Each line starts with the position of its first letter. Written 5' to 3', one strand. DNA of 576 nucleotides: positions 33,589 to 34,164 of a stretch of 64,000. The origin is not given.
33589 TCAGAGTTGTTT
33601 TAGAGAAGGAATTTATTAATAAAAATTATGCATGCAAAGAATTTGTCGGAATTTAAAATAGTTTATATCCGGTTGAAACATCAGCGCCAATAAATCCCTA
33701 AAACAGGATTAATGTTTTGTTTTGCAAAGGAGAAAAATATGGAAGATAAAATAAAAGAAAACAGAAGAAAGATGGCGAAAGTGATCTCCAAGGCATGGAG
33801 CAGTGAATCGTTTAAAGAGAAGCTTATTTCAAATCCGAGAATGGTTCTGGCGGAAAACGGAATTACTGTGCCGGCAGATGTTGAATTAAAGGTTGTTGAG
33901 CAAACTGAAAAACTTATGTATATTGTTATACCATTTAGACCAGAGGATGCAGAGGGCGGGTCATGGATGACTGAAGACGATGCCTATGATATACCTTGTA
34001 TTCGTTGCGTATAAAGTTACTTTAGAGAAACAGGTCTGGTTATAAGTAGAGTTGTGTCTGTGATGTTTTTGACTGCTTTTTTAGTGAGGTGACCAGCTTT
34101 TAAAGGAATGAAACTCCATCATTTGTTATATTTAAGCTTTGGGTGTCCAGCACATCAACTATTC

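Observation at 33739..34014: Precursor core peptide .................: short, acidic, two Cys in a CxxC arrangement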

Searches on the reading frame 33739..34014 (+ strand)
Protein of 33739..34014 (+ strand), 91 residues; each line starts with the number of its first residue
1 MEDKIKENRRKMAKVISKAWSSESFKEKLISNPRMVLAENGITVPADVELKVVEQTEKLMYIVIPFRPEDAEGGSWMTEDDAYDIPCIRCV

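Call 10: search_protein_families(library=ncbifam, proteins=[window:33739-34014:+], max_evalue=0.01)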
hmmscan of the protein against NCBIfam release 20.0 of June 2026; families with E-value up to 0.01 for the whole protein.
window:33739-34014:+ (91 aa): 6 families
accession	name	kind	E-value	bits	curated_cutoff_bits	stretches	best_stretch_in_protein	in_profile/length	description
TIGR03793.1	leader_NHLP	domain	2.8e-20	71.9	50.9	1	12-69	6-63/77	NHLP leader peptide family RiPP precursor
TIGR01323.1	nitrile_alph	equivalog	2.2e-11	43.7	249.85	1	23-74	115-166/189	nitrile hydratase subunit alpha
TIGR03887.1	thiocyan_alph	equivalog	4.2e-11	43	291.45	1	19-77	121-178/200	thiocyanate hydrolase subunit gamma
TIGR04351.1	TOMM_nitrile_2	subfamily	9.2e-06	25.1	65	1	11-47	1-37/48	TIGR04351 family putative TOMM peptide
TIGR03795.1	RNP_Burkhold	subfamily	0.00031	21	41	1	10-58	15-64/114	BMA_0021/BMA_0022 family TOMM bacteriocin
NF038399.1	NH_RiPP_Os17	domain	0.004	17.2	40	1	11-43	2-34/63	Os1348 family NHLP clan protein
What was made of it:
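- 33739..34014 (+): NHLP-family RiPP precursor, 91 aa plus stop. TIGR03793 scores 71.9 bits against a cut-off of 50.9 (call 10).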

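Call 11: search_protein_families(library=pfam, proteins=[window:33739-34014:+], max_evalue=0.01)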
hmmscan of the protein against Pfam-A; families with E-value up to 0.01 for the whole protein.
window:33739-34014:+ (91 aa): 1 family
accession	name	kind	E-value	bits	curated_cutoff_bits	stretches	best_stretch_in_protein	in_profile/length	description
PF02979.21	NHase_alpha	-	3.4e-13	49.8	27.2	1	21-73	113-165/184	Nitrile hydratase, alpha chain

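Call 12: find_homologous_proteins(query=window:33739-34014:+, max_evalue=0.001)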
Query window:33739-34014:+ (91 aa): 27 proteins with E <= 0.001 among 27 candidates.
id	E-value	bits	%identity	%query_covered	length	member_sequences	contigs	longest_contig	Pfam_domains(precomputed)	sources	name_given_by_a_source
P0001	3.4e-53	195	100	100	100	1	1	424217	PF02979.22,PF27793.1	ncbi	ncbi:MAG: NHLP leader peptide family RiPP precursor [Spirochaetota bacterium]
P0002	2.9e-37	144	69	100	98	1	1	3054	PF02979.22,PF27793.1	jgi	jgi:hypothetical protein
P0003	5.0e-37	143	71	99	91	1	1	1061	PF02979.22,PF27793.1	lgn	-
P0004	8.2e-37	143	70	98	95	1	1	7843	PF02979.22,PF27793.1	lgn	-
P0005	1.7e-36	142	70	100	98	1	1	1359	PF02979.22,PF27793.1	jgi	jgi:hypothetical protein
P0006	1.8e-36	142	69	99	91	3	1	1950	PF02979.22,PF27793.1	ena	-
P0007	1.8e-36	142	70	98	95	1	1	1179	PF02979.22,PF27793.1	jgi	jgi:hypothetical protein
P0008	2.3e-36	141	71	99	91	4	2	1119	PF02979.22,PF27793.1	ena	-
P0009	6.8e-36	140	70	99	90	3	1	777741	PF02979.22,PF27793.1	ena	-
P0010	7.4e-36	140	67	99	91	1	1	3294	PF02979.22,PF27793.1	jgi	jgi:hypothetical protein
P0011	9.2e-36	139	69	98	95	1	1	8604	PF02979.22,PF27793.1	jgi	jgi:hypothetical protein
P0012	3.2e-35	138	68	99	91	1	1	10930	PF02979.22,PF27793.1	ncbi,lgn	-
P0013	1.3e-34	136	76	87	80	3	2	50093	PF02979.22,PF27793.1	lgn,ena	-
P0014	1.6e-34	136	67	99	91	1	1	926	PF02979.22,PF27793.1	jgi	jgi:hypothetical protein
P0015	1.7e-34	135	66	99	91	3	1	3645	PF02979.22,PF27793.1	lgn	-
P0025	1.8e-29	119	67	87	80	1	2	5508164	PF02979.22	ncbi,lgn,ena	-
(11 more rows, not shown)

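Call 13: find_encoding_contigs(protein=window:33739-34014:+, flank=10000, max_places=6)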
Protein window:33739-34014:+ (91 aa): no gene with exactly this product is on record in the collection.
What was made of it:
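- Tried and rejected: Exact-sequence look-up of the 91-aa form found nothing, because GenBank calls the 100-aa form (calls 12, 13).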

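Call 18: find_encoding_contigs(protein=P0009, flank=10000, max_places=3)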
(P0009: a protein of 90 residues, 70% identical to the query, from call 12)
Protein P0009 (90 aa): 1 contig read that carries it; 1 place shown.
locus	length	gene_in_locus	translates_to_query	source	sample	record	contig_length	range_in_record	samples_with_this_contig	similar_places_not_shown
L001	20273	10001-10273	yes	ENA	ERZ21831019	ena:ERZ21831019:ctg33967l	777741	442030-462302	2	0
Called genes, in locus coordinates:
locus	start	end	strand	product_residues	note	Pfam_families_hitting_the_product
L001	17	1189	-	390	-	PF00266:Aminotran_5, PF01212:Beta_elim_lyase (weak), PF01041:DegT_DnrJ_EryC1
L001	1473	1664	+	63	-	PF01361:Tautomerase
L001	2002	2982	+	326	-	PF04055:Radical_SAM, PF06968:BATS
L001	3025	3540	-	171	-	-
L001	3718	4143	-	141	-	-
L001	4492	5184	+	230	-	PF08378:NERD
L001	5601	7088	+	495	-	PF11737:DUF3300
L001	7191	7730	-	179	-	PF01323:DSBA, PF13462:Thioredoxin_4 (weak)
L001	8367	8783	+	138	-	PF13581:HATPase_c_2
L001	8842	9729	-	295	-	PF00293:NUDIX (faint)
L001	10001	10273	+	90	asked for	PF27793:RNP_Burkhold (weak), PF02979:NHase_alpha (weak)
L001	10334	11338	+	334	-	PF04055:Radical_SAM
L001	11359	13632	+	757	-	PF02624:YcaO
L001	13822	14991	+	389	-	PF22767:ThcOx (weak), PF00881:Nitroreductase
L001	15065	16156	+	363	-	PF14697:Fer4_21 (faint), PF12797:Fer4_2 (faint), PF13187:Fer4_9 (weak), PF00037:Fer4, PF12837:Fer4_6 (weak), PF13237:Fer4_10 (weak)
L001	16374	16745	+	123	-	-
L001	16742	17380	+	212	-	PF13441:Gly-zipper_YMGG (faint)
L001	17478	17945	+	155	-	PF03061:4HBT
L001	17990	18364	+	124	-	-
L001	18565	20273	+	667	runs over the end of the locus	PF00999:Na_H_Exchanger, PF02254:TrkA_N, PF02080:TrkA_C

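Call 19: find_encoding_contigs(protein=P0025, flank=10000, max_places=3)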
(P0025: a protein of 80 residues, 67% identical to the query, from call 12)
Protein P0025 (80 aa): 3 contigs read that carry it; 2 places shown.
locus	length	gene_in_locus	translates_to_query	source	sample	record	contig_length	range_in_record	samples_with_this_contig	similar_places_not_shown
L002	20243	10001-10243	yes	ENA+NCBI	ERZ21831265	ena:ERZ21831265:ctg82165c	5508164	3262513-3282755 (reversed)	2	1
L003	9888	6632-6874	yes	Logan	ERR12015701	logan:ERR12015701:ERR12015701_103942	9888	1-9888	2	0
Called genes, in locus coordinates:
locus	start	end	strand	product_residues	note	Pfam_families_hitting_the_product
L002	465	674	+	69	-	-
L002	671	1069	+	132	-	-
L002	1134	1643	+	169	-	PF01032:FecCD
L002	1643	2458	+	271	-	PF00005:ABC_tran, PF02463:SMC_N, PF13555:AAA_29 (weak), PF13304:AAA_21 (weak)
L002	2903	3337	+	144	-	-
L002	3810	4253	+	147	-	PF00571:CBS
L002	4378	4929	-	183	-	PF10518:TAT_signal (weak)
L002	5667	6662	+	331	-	PF01297:ZnuA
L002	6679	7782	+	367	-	PF03773:ArsP_1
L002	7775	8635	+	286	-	PF21537:DUF1980_C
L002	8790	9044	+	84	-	PF02001:DUF134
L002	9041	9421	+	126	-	PF02579:Nitro_FeMo-Co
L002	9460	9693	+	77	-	PF09723:Zn_ribbon_8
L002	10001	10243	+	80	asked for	PF02979:NHase_alpha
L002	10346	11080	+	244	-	PF01547:SBP_bac_1, PF13531:SBP_bac_11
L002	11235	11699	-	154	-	PF26390:MamS_MamX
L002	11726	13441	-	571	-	PF03486:HI0933_like (faint), PF07992:Pyr_redox_2, PF13738:Pyr_redox_3 (faint), PF00070:Pyr_redox, PF02852:Pyr_redox_dim, PF00581:Rhodanese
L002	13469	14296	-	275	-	PF13183:Fer4_8 (faint), PF12838:Fer4_7 (faint), PF14697:Fer4_21 (faint), PF00037:Fer4 (weak), PF12797:Fer4_2 (faint), PF12837:Fer4_6 (faint), PF13237:Fer4_10, PF13187:Fer4_9 (weak), +1 more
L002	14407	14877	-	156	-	PF01967:MoaC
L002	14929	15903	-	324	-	PF04055:Radical_SAM, PF06463:Mob_synth_C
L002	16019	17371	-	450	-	PF00989:PAS, PF08448:PAS_4, PF13188:PAS_8 (weak), PF13426:PAS_9, PF00158:Sigma54_activat, PF14532:Sigma54_activ_2, PF07728:AAA_5, PF25601:AAA_lid_14, +3 more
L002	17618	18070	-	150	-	PF06240:COXG, PF10604:Polyketide_cyc2 (weak)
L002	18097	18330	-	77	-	-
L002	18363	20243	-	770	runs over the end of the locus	PF01315:Ald_Xan_dh_C, PF02738:MoCoBD_1, PF20256:MoCoBD_2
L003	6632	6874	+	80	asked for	PF02979:NHase_alpha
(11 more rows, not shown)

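Call 20: find_related_loci(query=A1, collection=genome_contigs, flank=10000)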
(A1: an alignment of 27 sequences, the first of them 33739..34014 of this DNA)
Query A1 (91 aa) in genome_contigs; peptide patterns used: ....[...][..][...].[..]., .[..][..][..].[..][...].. (x = any residue, [..] = any of these).
23 stretches matched a pattern; 4 encode a relative of the query (tblastn E <= 1e-3); 4 distinct loci.
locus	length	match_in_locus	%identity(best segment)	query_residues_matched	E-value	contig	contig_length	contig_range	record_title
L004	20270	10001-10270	64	1-90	7e-40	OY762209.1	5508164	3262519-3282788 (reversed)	MAG: Syntrophorhabdaceae bacterium isolate b67c53bf-795e-48b1-b0c8-2f1cb1e3683a genome assembly, chromosome: 1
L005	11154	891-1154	63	3-90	1e-38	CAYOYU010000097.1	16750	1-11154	MAG TPA_asm: uncultured Syntrophorhabdaceae bacterium isolate binchicken_co232_11 genome assembly, contig: NODE_6746_len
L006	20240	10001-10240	53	12-91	3e-25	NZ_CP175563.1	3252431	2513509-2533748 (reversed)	Syntrophus buswellii strain DM-2 chromosome, complete genome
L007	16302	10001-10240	51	12-91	8e-25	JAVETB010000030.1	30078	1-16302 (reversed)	MAG: Syntrophus sp. (in: bacteria) isolate BF1_8 scaffold_2470_c1_biofilm_2017, whole genome shotgun sequence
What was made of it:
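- Hosts are anaerobes (Syntrophus, Syntrophorhabdaceae, Spirochaetota MAG; calls 12, 20).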

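Call 49: search_protein_families(library=ncbifam, proteins=[L002:10346-11080:+, L002:9460-9693:+, L002:9041-9421:+, L002:11235-11699:-, L001:15065-16156:+], max_evalue=0.001)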
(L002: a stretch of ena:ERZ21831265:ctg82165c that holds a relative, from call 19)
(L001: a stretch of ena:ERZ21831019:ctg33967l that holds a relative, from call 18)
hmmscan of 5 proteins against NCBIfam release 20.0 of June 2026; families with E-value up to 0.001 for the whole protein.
L002:10346-11080:+ (244 aa): 6 families
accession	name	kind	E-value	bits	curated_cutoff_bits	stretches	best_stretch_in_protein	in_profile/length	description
TIGR01256.1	modA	equivalog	2.7e-41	141.9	62.5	1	30-240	4-217/217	molybdate ABC transporter substrate-binding protein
NF007958.0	PRK10677.1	equivalog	1.4e-36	125.8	253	1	4-243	9-255/256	molybdate ABC transporter substrate-binding protein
NF002917.0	PRK03537.1-3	equivalog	5e-08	32.4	264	1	2-242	6-262/267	molybdate ABC transporter substrate-binding protein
NF002918.0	PRK03537.1-4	equivalog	2.5e-07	30.2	288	1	20-243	6-245/246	molybdate ABC transporter substrate-binding protein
NF002920.0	PRK03537.2-1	equivalog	0.00026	20.2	470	0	209-243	240-274/314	molybdate ABC transporter substrate-binding protein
NF002919.0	PRK03537.1-6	equivalog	0.00042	19.9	482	0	5-155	16-168/275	molybdate ABC transporter substrate-binding protein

L002:9460-9693:+ (77 aa): 2 families
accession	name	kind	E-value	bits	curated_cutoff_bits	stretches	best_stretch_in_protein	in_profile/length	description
TIGR02605.1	CxxC_CxxC_SSSS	subfamily_domain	2.8e-14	52.9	31.3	1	1-49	1-50/52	FmdB family zinc ribbon protein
NF053663.1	RPWMISH_prot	domain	3.8e-07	30.8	120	1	1-47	1-48/115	RPWMISH domain-containing protein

L002:9041-9421:+ (126 aa): 1 family
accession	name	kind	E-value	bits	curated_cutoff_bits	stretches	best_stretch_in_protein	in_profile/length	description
NF041136.1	MrpORP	equivalog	3.2e-06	26.7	450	1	14-92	273-350/365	iron-sulfur cluster carrier protein MrpORP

L002:11235-11699:- (154 aa): 0 families

L001:15065-16156:+ (363 aa): 44 families (the best 25 are shown)
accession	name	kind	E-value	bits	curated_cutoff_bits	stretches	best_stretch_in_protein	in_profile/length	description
NF058577.1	FdxA_fam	equivalog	1.4e-11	44.4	65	1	291-336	7-52/52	4Fe-4S ferredoxin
TIGR03294.1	FrhG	equivalog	6.2e-11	42.5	245.5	1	292-335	175-218/228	coenzyme F420 hydrogenase subunit gamma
NF038196.1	ferrodoxin_EFR1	subfamily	6.7e-11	42.7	75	1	291-340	184-232/242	EFR1 family ferrodoxin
TIGR01944.1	rnfB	subfamily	4.8e-10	39.3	68.7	1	289-344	111-167/190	RnfABCDGE type electron transport complex subunit B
NF007203.0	PRK09624.1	equivalog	6.2e-10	39.2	171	1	284-342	44-103/105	pyuvate ferredoxin oxidoreductase subunit delta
NF040770.1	hetero_SS_HdrA2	exception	1.2e-09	36.8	1100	1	287-341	573-627/777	CoB-CoM heterodisulfide reductase HdrA2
TIGR02179.1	PorD_KorD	subfamily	2.6e-09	37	60.05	2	311-341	46-76/78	2-oxoacid:acceptor oxidoreductase, delta subunit, pyruvate/2-ketoisovalerate family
NF045874.1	Vhu_polyferre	exception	2.6e-09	36.3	600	1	284-338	123-175/381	F420-non-reducing hydrogenase associated-polyferredoxin VhuB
TIGR03224.1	benzo_boxA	equivalog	5.4e-09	35.5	459.2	1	288-341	7-60/411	benzoyl-CoA 2,3-epoxidase subunit BoxA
NF005503.0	PRK07118.1-2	equivalog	5.9e-09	35.6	252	1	292-340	139-187/292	RnfABCDGE type electron transport complex subunit B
NF040864.1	HgcB_ferredoxin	equivalog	9.1e-09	35.1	99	1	288-338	11-62/93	mercury methylation ferredoxin HgcB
TIGR02700.1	flavo_MJ0208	hypoth_equivalog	9.4e-09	34.9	251.35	1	288-338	145-195/234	dihydromethanopterin reductase (acceptor)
NF007202.0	PRK09623.1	equivalog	2.2e-08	34.4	166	1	288-342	48-103/105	3-methyl-2-oxobutanoate dehydrogenase subunit delta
NF041836.1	rnfB_Methano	equivalog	3.6e-08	33.2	445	1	232-310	187-264/265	Rnf electron transport complex subunit RnfB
NF040684.1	PorD_Arch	equivalog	5.2e-08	32.9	120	1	311-341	53-83/85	pyruvate synthase subunit PorD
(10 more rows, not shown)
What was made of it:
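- An orphan copy sits among modA, a NifX-like gene and MoaA/MoaC genes (calls 19, 49).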

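Call 64: predict_structure(alignment_id=A1)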
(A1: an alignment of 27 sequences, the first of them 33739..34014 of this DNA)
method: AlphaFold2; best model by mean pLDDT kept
length: 91 residues; sequences in the alignment: 27
mean_pLDDT: 70.1   pTM: 0.62
mean pLDDT of the five models: 70.1, 69.4, 66.1, 65.0, 64.6
residues with pLDDT >= 90: 0; 70-90: 50; 50-70: 31; < 50: 10
segments of 3 or more residues with pLDDT < 50: 71-74, 79-84
pLDDT, mean of each block of 10 residues (from residue 1): 67 83 87 87 76 71 61 50 53 50
secondary structure, 60 per line:
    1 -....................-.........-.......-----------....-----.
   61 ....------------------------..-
elements in order: H2-21 H23-31 H33-39 E51-54 E60-64
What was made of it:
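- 33739..33936 (+): Folded NHLP domain, residues 1 to about 66. The AF2 model has helices 2-39 and strands 51-54 and 60-64. pLDDT falls from 71-87 to about 50-60 after about residue 66 (call 64).
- Tried and rejected: Everything after about residue 66 is low-confidence (call 64).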

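Call 77: search_protein_representatives(alignment_id=A1)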
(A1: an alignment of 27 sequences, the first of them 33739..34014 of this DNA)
Query: 27 sequences, 91 profile positions. Proteins with E-value up to 0.001 (for the whole library): 6491; up to 1e-10: 1620; up to 1e-30: 14. The best 150 are listed.
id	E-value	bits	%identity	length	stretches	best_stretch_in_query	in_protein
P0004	2.2e-48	178.1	-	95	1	2-91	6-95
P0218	1.6e-45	168.9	-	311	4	15-69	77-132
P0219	2.1e-42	159.0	-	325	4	11-68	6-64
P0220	8.8e-40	150.6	-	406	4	8-75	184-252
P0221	4.5e-37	141.9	-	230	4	8-69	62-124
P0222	1.1e-36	140.6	-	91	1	1-90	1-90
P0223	1.7e-36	140.0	-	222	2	5-71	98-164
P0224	8.6e-36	137.8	-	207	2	5-71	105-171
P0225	2.5e-33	129.9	-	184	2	7-74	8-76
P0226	6.6e-33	128.5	-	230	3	12-71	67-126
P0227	1.2e-31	124.5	-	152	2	14-68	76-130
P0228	1.6e-31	124.1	-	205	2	7-72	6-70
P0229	1.7e-31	124.0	-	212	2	12-80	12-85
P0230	3.2e-31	123.1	-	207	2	13-78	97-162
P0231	6.6e-30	118.9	-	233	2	6-74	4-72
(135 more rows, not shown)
